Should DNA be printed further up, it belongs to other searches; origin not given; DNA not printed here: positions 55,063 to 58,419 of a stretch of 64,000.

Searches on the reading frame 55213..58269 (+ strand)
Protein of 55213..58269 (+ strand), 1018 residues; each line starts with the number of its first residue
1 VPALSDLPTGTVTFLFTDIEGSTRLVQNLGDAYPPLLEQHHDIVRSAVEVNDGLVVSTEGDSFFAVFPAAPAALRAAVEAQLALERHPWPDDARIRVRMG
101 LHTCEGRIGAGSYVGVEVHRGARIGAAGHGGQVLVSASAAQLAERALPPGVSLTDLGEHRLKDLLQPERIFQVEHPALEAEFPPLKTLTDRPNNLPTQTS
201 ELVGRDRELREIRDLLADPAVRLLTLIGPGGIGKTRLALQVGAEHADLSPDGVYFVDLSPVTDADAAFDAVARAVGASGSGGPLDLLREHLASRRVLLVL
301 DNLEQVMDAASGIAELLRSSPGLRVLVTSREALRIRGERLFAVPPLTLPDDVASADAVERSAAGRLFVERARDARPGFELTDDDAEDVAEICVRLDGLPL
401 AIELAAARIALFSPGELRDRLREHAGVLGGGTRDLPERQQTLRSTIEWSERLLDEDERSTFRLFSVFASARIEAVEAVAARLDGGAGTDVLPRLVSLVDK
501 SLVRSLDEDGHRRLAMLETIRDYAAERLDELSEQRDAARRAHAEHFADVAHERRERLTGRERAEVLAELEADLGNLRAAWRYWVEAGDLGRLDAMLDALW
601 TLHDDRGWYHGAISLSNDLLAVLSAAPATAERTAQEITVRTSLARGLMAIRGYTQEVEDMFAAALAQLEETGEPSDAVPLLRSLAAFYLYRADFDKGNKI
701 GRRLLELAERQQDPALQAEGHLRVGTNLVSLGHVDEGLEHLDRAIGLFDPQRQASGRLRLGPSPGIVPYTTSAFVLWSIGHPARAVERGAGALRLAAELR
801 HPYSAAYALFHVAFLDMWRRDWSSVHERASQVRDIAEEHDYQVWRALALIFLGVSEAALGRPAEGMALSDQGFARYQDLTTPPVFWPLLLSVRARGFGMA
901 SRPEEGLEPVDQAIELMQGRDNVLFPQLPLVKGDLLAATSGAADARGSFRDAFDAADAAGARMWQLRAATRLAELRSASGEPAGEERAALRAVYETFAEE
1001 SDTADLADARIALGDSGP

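Call 49: search_protein_families(library=pfam, proteins=[window:55213-58269:+], max_evalue=0.001)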
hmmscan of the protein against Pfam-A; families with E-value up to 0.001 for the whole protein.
window:55213-58269:+ (1018 aa): 6 families
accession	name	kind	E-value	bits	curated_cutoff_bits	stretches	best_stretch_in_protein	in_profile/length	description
PF00211.25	Guanylate_cyc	-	3.2e-09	37.1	21.9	1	9-162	6-171/183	Adenylate and Guanylate cyclase catalytic domain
PF13401.12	AAA_22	-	1.3e-07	32.4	27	1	223-317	7-104/130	AAA domain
PF13191.12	AAA_16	-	5.7e-06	27.4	32.6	1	201-262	1-62/167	AAA ATPase domain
PF00931.28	NB-ARC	-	6.1e-06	26.1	23.5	1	208-332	4-138/248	NB-ARC domain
PF25199.1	nSTAND_NTPase5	-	0.00036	20.8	34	0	214-332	34-135/145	Novel STAND NTPase 5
PF01637.24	ATPase_2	-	0.00045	20.5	33.2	1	203-262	2-61/225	ATPase domain predominantly from Archaea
